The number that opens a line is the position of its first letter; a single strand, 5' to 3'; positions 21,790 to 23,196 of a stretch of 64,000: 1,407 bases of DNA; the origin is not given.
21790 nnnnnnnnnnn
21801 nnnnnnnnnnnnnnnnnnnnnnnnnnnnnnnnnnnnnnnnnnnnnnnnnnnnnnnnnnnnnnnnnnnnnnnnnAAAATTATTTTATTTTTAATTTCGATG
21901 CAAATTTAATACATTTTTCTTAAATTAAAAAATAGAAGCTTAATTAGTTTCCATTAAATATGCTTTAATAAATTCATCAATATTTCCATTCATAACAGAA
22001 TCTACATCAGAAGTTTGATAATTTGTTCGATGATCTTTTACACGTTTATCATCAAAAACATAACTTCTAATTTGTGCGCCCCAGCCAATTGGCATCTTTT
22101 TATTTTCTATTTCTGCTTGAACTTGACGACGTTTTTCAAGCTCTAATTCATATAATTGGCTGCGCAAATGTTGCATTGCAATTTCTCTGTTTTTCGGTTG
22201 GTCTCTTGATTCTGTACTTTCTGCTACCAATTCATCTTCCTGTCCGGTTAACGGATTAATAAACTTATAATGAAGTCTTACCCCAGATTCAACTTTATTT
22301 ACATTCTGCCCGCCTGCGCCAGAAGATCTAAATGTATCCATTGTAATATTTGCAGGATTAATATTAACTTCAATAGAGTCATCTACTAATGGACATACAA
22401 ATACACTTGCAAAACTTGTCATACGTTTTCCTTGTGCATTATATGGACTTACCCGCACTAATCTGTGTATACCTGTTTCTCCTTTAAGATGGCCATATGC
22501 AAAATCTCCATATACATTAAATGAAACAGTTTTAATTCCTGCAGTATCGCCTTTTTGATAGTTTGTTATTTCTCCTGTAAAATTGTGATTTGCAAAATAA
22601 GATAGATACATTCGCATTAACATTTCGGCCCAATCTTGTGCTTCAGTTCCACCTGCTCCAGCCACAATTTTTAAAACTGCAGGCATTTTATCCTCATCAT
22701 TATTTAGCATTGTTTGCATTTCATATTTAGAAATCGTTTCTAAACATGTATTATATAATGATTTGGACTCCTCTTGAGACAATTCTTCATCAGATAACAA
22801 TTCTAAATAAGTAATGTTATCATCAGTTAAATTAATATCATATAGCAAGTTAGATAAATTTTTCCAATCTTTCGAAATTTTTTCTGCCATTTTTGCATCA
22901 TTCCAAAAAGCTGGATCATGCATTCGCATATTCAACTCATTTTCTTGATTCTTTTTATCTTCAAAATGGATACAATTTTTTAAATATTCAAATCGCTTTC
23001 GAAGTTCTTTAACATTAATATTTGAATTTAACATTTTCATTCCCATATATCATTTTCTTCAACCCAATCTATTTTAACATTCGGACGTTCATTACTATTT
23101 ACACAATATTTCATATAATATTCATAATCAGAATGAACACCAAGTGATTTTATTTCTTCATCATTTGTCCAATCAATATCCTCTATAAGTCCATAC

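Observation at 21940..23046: Phage-encoded RF2-like release factor co-occurring with TAG recoding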

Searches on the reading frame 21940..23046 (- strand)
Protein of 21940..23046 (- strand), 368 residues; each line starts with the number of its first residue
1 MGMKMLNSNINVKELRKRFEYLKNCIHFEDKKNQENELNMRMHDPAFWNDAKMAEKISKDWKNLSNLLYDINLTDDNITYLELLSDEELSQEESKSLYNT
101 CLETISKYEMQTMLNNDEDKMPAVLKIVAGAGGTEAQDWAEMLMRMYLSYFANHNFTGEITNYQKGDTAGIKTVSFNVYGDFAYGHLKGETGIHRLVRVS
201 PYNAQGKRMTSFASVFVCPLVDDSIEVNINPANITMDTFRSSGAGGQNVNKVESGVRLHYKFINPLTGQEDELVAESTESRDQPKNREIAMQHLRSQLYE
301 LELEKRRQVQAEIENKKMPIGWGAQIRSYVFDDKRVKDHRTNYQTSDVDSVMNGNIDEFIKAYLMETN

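Call 4: search_protein_families(library=pfam, proteins=[window:21940-23046:-], max_evalue=0.01)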
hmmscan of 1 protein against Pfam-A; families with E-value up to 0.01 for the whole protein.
window:21940-23046:- (368 aa): 2 families
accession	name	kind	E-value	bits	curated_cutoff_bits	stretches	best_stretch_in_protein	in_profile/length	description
PF03462.23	PCRF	-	2.3e-47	161.8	24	1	33-215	3-194/194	PCRF domain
PF00472.26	RF-1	-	6.4e-31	107.1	35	1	224-340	2-116/116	RF-1 domain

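Call 5: search_protein_families(library=ncbifam, proteins=[window:21940-23046:-], max_evalue=0.01)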
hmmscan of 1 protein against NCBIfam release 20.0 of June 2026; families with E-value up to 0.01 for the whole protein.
window:21940-23046:- (368 aa): 5 families
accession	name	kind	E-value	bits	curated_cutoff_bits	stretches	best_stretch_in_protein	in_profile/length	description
TIGR00020.2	prfB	exception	5.4e-125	417.1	370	1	13-365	2-353/353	peptide chain release factor 2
NF001859.2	PRK00591.1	equivalog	2e-68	231.1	400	1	32-366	5-341/347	peptide chain release factor 1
TIGR00019.1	prfA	equivalog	2.8e-61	207.4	423.25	1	32-366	14-349/361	peptide chain release factor 1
TIGR03072.1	release_prfH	equivalog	7.2e-14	51.8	166.65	1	125-328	3-194/200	peptide chain release factor H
NF006718.0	PRK09256.1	equivalog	6.7e-12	45.3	100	1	226-261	9-44/140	alternative ribosome rescue aminoacyl-tRNA hydrolase ArfB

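Call 6: search_solved_structures(query=window:21940-23046:-, show_alignments=2)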
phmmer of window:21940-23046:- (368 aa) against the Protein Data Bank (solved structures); distinct sequences matched with E-value up to 0.001: 42.
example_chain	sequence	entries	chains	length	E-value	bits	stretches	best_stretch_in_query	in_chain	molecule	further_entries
5u4i_v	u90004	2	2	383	2.6e-82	280.1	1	9-364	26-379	Peptide chain release factor 2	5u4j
6c4h_v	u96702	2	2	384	2.6e-82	280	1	9-364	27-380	Peptide chain release factor RF2 | Peptide chain release factor 2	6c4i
8p16_6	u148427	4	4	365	3.9e-82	279.5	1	9-364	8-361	Peptide chain release factor RF2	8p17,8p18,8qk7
1ml5_Z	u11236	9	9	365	4e-82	279.4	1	9-364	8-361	Peptide chain release factor 2 | Peptide chain release factor RF2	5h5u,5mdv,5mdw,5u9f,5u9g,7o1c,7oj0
6og7_8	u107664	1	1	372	4.1e-82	279.4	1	9-364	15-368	Peptide chain release factor RF2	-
5dfe_QY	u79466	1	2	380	4.3e-82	279.3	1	9-364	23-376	Peptide chain release factor 2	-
6ogf_8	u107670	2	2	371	4.7e-82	279.2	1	9-364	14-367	Peptide chain release factor 2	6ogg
6ost_7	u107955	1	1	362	4.7e-82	279.2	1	9-364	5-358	Peptide chain release factor 2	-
6ot3_A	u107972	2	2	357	9e-82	278.3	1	10-364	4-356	Peptide chain release factor 2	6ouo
1gqe_A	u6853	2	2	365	1e-81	278.1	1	9-364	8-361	RELEASE FACTOR 2 | peptide chain release factor RF-2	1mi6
5czp_QY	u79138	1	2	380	1.1e-81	278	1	9-364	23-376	Peptide chain release factor 2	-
5mgp_z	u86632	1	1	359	4.7e-81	275.9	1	10-364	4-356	Peptide chain release factor 2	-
9fy1_8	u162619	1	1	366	6.9e-74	252.3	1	12-365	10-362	Peptide chain release factor 2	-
6szs_z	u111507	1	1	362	4.4e-73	249.7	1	15-365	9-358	Peptide chain release factor 2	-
4v4s_AY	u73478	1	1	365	5.4e-69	236.3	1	12-362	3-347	Peptide chain release factor 2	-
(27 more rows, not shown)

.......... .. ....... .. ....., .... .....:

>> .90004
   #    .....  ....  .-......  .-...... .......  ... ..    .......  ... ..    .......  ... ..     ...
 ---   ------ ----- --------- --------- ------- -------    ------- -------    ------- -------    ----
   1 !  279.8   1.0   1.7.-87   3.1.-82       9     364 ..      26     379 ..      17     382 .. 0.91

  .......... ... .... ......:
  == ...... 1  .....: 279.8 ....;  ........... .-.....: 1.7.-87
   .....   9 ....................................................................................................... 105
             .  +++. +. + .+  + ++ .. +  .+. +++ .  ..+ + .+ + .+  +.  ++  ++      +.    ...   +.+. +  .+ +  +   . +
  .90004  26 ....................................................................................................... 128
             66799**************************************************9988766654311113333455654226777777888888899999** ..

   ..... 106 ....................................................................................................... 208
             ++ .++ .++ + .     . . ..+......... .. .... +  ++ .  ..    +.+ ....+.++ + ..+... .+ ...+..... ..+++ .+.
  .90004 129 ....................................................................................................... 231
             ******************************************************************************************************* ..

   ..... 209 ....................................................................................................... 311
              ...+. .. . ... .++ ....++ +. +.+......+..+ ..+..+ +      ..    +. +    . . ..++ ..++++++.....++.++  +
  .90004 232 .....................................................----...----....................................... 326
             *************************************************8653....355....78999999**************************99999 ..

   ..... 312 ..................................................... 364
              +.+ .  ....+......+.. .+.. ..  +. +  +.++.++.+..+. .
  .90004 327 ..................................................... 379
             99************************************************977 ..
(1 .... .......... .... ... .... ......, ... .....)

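Call 9: search_dna_similar(query=window:21940-23046:-, collection=phages, mode=protein, max_rows=30)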
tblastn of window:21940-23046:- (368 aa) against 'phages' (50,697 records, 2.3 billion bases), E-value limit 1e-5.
Records with a match: 75; places in all: 75; records where one place covers at least 80% of the query: 37.
Best place of each record, by identity: 60-80% 1; <60% 74.
By first word of the organism name: Bacteriophage 28; Prevotella 15; Listeria 12; uncultured 5; Acinetobacter 4; Staphylococcus 4; Salmonella 3; Enterococcus 2; Escherichia 1; Pseudomonas 1.
By host as written in the record: - 37; Prevotella sp. 15; Listeria monocytogenes 12; Staphylococcus aureus 4; Enterococcus faecalis 2; Salmonella enterica subsp. enterica serovar Kentucky 2; Escherichia coli O157:H7 ATCC 43895 1; Homo sapiens 1; and 1 more.
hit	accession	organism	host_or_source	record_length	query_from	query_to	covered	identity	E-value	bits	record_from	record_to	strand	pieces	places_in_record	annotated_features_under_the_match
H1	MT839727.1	Bacteriophage sp.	human fecal samples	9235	11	366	97%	56.1%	1e-123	397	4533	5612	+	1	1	record has no annotation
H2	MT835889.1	Bacteriophage sp.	human fecal samples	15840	11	366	97%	56.1%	3e-123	396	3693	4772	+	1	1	record has no annotation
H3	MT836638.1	Bacteriophage sp.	human fecal samples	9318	11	366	97%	53.2%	1e-114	372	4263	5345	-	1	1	record has no annotation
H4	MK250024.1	Prevotella phage Lak-B5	Prevotella sp.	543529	12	363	96%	49.4%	9e-100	329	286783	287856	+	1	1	record has no annotation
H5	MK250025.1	Prevotella phage Lak-B6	Prevotella sp.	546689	12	363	96%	49.4%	9e-100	329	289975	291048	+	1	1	record has no annotation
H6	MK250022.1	Prevotella phage Lak-B3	Prevotella sp.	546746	12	363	96%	49.4%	9e-100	329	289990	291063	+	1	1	record has no annotation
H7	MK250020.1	Prevotella phage Lak-B1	Prevotella sp.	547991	12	363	96%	49.4%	9e-100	329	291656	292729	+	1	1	record has no annotation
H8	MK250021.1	Prevotella phage Lak-B2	Prevotella sp.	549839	12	363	96%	49.4%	9e-100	329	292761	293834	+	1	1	record has no annotation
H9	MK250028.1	Prevotella phage Lak-B9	Prevotella sp.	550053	12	363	96%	49.4%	9e-100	329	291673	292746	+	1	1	record has no annotation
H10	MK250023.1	Prevotella phage Lak-B4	Prevotella sp.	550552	12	363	96%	49.4%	2e-99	328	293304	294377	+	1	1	record has no annotation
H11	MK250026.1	Prevotella phage Lak-B7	Prevotella sp.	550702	12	363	96%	49.4%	2e-99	328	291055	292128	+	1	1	record has no annotation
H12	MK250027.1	Prevotella phage Lak-B8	Prevotella sp.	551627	12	363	96%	49.4%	2e-99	328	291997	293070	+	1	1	record has no annotation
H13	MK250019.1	Prevotella phage Lak-A2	Prevotella sp.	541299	12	363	96%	48.6%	1e-97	323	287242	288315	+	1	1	record has no annotation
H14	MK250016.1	Prevotella phage Lak-A1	Prevotella sp.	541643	12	363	96%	48.6%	1e-97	323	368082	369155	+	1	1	record has no annotation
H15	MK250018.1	Prevotella phage Lak-A1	Prevotella sp.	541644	12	363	96%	48.6%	1e-97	323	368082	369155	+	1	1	record has no annotation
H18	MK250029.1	Prevotella phage Lak-C1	Prevotella sp.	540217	12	363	96%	48.6%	3e-97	322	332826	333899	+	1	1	record has no annotation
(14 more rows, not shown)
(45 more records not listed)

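Call 13: find_encoding_contigs(protein=window:21940-23046:-, flank=10000, max_places=6)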
Protein window:21940-23046:- (368 aa): no gene with exactly this product is on record in the collection.

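Call 15: find_homologous_proteins(query=window:21940-23046:-)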
Query window:21940-23046:- (368 aa): 8000 proteins with E <= 0.001 among 8000 candidates; the best 120 are listed.
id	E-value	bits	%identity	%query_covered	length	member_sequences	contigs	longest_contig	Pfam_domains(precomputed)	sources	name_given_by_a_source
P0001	2.5e-233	792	96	99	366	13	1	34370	PF03462.24,PF00472.27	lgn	-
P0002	6.8e-222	754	92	99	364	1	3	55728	PF03462.24,PF00472.27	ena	-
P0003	7.2e-206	701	94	89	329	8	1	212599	PF03462.24,PF00472.27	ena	-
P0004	5.0e-197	672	95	86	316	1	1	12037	PF03462.24,PF00472.27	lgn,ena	-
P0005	1.3e-194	664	80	98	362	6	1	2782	PF03462.24,PF00472.27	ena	-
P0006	6.5e-194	662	80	98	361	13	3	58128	PF03462.24,PF00472.27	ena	-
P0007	7.1e-192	655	78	98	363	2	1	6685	PF03462.24,PF00472.27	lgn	-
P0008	2.8e-180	617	83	89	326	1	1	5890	PF03462.24,PF00472.27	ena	-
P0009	8.8e-161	553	77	89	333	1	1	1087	PF03462.24,PF00472.27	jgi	jgi:peptide chain release factor 2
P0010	5.1e-154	531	85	76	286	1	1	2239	PF03462.24,PF00472.27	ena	-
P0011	3.5e-147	508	64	96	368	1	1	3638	PF03462.24,PF00472.27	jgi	jgi:peptide chain release factor 2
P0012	3.3e-143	495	65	96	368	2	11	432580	PF03462.24,PF00472.27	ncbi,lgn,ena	-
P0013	5.1e-143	495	65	96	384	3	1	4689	PF03462.24,PF00472.27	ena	-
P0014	5.1e-141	488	64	96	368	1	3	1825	PF03462.24,PF00472.27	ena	-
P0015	6.8e-141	488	63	96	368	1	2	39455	PF03462.24,PF00472.27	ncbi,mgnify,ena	mgnify:CR=1 FL=1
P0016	4.8e-140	485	62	96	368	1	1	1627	PF03462.24,PF00472.27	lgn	-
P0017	1.1e-139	484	62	96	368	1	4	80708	PF03462.24,PF00472.27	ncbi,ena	-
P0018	1.2e-139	484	62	96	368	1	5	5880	PF03462.24,PF00472.27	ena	-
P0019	1.2e-139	483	61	96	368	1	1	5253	PF03462.24,PF00472.27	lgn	-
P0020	1.5e-139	483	61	96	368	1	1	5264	PF03462.24,PF00472.27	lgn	-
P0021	2.8e-139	482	62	96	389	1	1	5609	PF03462.24,PF00472.27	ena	-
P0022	4.2e-139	482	62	96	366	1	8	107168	PF03462.24,PF00472.27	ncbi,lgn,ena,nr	ncbi:MAG: peptide chain release factor 2 [Paludibacteraceae bacterium]|nr:peptide chain release fact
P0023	7.6e-139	481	62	96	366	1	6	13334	PF03462.24,PF00472.27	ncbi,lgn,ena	-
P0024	7.9e-139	481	62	96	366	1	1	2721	PF03462.24,PF00472.27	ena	-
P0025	9.9e-139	480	62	96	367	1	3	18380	PF03462.24,PF00472.27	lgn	-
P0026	1.1e-138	480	62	96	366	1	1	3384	PF03462.24,PF00472.27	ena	-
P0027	1.3e-138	480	62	96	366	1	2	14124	PF03462.24,PF00472.27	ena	-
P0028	1.6e-138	480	63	96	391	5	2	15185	PF03462.24,PF00472.27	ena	-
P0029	1.8e-138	480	62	96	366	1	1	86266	PF03462.24,PF00472.27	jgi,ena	-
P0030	2.3e-138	479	62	96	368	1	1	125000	PF03462.24,PF00472.27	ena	-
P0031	2.6e-138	479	62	96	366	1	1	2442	PF03462.24,PF00472.27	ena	-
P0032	3.1e-138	479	62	96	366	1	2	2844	PF03462.24,PF00472.27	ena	-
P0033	3.6e-138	479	62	96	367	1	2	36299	PF03462.24,PF00472.27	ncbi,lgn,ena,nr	ncbi:MAG: peptide chain release factor 2 [Paludibacteraceae bacterium]|nr:peptide chain release fact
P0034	3.6e-138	479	62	96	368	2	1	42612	PF03462.24,PF00472.27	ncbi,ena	-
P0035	4.5e-138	478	62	97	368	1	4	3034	PF03462.24,PF00472.27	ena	-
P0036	4.9e-138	478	61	97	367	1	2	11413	PF03462.24,PF00472.27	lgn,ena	-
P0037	5.1e-138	478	63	96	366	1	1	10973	PF03462.24,PF00472.27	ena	-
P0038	5.1e-138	478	63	96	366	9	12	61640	PF03462.24,PF00472.27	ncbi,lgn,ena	-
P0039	5.7e-138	478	61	96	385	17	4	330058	PF03462.24,PF00472.27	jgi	-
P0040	6.8e-138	478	62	96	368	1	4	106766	PF03462.24,PF00472.27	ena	-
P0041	9.0e-138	477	62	96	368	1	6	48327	PF03462.24,PF00472.27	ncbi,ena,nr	ncbi:MAG: peptide chain release factor 2 [Paludibacteraceae bacterium]|nr:peptide chain release fact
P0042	9.5e-138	477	63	96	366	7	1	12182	PF03462.24,PF00472.27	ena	-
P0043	1.0e-137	477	62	96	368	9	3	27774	PF03462.24,PF00472.27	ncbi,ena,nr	ncbi:MAG: peptide chain release factor 2 [Paludibacteraceae bacterium]|nr:peptide chain release fact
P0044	1.1e-137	477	62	96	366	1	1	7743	PF03462.24,PF00472.27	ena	-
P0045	1.2e-137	477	62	96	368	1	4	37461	PF03462.24,PF00472.27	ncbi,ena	-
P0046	1.8e-137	476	62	96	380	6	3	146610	PF03462.24,PF00472.27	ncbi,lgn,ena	-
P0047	2.0e-137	476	62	96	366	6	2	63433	PF03462.24,PF00472.27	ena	-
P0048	3.4e-137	475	62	96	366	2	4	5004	PF03462.24,PF00472.27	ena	-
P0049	3.7e-137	475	61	96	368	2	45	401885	PF03462.24,PF00472.27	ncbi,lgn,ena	-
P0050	3.8e-137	475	62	96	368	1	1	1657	PF03462.24,PF00472.27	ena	-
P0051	4.4e-137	475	62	96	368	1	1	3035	PF03462.24,PF00472.27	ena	-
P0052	5.7e-137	475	61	99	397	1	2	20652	PF03462.24,PF00472.27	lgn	-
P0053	5.9e-137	475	61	97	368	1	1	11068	PF03462.24,PF00472.27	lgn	-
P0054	9.9e-137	474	62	96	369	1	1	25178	PF03462.24,PF00472.27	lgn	-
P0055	1.1e-136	474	61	96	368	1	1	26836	PF03462.24,PF00472.27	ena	-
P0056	1.1e-136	474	62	96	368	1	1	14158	PF03462.24,PF00472.27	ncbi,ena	-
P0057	1.5e-136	473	62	97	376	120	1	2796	PF03462.24,PF00472.27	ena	-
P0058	1.6e-136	473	63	96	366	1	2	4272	PF03462.24,PF00472.27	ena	-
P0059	2.5e-136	473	61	97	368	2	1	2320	PF03462.24,PF00472.27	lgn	-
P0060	5.1e-136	472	61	97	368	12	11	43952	PF03462.24,PF00472.27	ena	-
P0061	5.5e-136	471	61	97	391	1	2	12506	PF03462.24,PF00472.27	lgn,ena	-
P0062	5.6e-136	471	60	96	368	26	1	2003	PF03462.24,PF00472.27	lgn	-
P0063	5.6e-136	471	61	97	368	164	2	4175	PF03462.24,PF00472.27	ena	-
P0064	6.4e-136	471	61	96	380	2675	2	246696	PF03462.24,PF00472.27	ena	-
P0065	7.0e-136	471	61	96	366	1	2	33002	PF03462.24,PF00472.27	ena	-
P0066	7.9e-136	471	61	96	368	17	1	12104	PF03462.24,PF00472.27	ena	-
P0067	8.6e-136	471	60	97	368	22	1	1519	PF03462.24,PF00472.27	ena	-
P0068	9.3e-136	471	61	97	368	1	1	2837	PF03462.24,PF00472.27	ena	-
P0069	1.0e-135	471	61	97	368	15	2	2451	PF03462.24,PF00472.27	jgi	-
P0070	1.0e-135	471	61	97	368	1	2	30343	PF03462.24,PF00472.27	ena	-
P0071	1.0e-135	471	60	97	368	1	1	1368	PF03462.24,PF00472.27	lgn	-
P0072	1.2e-135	470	60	96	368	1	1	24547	PF03462.24,PF00472.27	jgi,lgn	-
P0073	1.3e-135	470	61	97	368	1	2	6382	PF03462.24,PF00472.27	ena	-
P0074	1.5e-135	470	60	97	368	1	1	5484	PF03462.24,PF00472.27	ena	-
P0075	1.6e-135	470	61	97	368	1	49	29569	PF03462.24,PF00472.27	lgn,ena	-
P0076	1.6e-135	470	61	96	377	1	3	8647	PF03462.24,PF00472.27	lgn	-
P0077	1.7e-135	470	61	97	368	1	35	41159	PF03462.24,PF00472.27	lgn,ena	-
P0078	1.7e-135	470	60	97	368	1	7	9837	PF03462.24,PF00472.27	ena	-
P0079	1.8e-135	470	61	97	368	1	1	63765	PF03462.24,PF00472.27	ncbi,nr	ncbi:MAG: peptide chain release factor 2 [Paludibacteraceae bacterium]|nr:peptide chain release fact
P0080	1.8e-135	470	60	97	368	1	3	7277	PF03462.24,PF00472.27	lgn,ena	-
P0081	1.9e-135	470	62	96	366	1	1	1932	PF03462.24,PF00472.27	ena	-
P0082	2.0e-135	470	60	97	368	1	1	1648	PF03462.24,PF00472.27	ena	-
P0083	2.1e-135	470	60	97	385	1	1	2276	PF03462.24,PF00472.27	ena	-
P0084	2.1e-135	469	61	97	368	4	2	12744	PF03462.24,PF00472.27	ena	-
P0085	2.2e-135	469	60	97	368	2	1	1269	PF03462.24,PF00472.27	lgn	-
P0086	2.2e-135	469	61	97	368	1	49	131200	PF03462.24,PF00472.27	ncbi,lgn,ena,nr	ncbi:MAG: peptide chain release factor 2 [Paludibacteraceae bacterium]|nr:peptide chain release fact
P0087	2.2e-135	469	61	97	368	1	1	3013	PF03462.24,PF00472.27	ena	-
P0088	2.3e-135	469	61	97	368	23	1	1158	PF03462.24,PF00472.27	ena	-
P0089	2.3e-135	469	61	97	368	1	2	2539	PF03462.24,PF00472.27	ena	-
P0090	2.3e-135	469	61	97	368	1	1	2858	PF03462.24,PF00472.27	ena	-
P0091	2.4e-135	469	60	97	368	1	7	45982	PF03462.24,PF00472.27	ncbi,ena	-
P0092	2.5e-135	469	61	96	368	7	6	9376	PF03462.24,PF00472.27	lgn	-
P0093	2.5e-135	469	61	97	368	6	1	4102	PF03462.24,PF00472.27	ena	-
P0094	2.9e-135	469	60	96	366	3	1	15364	PF03462.24,PF00472.27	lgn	-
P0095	3.0e-135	469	61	96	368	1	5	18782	PF03462.24,PF00472.27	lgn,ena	-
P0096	3.0e-135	469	61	97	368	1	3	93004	PF03462.24,PF00472.27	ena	-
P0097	3.0e-135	469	61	97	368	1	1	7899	PF03462.24,PF00472.27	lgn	-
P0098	3.1e-135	469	61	96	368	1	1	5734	PF03462.24,PF00472.27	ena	-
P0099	3.1e-135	469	61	97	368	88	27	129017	PF03462.24,PF00472.27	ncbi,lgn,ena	-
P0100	3.3e-135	469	60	97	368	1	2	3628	PF03462.24,PF00472.27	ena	-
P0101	3.8e-135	469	61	97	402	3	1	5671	PF03462.24,PF00472.27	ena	-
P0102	3.8e-135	469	61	96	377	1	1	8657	PF03462.24,PF00472.27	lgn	-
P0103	3.8e-135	469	61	96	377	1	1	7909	PF03462.24,PF00472.27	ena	-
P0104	3.9e-135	469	61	96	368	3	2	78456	PF03462.24,PF00472.27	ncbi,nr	ncbi:MAG: peptide chain release factor 2 [Paludibacteraceae bacterium]|nr:peptide chain release fact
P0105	4.1e-135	469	61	96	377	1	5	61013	PF03462.24,PF00472.27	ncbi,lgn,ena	-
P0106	4.2e-135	469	60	97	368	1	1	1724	PF03462.24,PF00472.27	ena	-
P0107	4.2e-135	469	61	97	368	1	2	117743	PF03462.24,PF00472.27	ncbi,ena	-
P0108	4.4e-135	468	60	97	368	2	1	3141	PF03462.24,PF00472.27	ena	-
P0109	4.4e-135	468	60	97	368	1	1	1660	PF03462.24,PF00472.27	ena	-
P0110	5.4e-135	468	60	97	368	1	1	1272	PF03462.24,PF00472.27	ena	-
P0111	5.4e-135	468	61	96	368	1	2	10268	PF03462.24,PF00472.27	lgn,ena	-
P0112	5.6e-135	468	60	97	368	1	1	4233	PF03462.24,PF00472.27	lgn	-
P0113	5.7e-135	468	60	97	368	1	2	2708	PF03462.24,PF00472.27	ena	-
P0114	6.1e-135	468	60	97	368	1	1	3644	PF03462.24,PF00472.27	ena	-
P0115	7.3e-135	468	60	96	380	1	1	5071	PF03462.24,PF00472.27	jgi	-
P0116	7.4e-135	468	60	97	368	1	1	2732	PF03462.24,PF00472.27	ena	-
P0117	8.0e-135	468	62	96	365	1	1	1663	PF03462.24,PF00472.27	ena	-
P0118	8.1e-135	468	60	96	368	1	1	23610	PF03462.24,PF00472.27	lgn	-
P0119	8.3e-135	468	61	97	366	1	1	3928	PF03462.24,PF00472.27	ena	-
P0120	8.7e-135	467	60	97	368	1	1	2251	PF03462.24,PF00472.27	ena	-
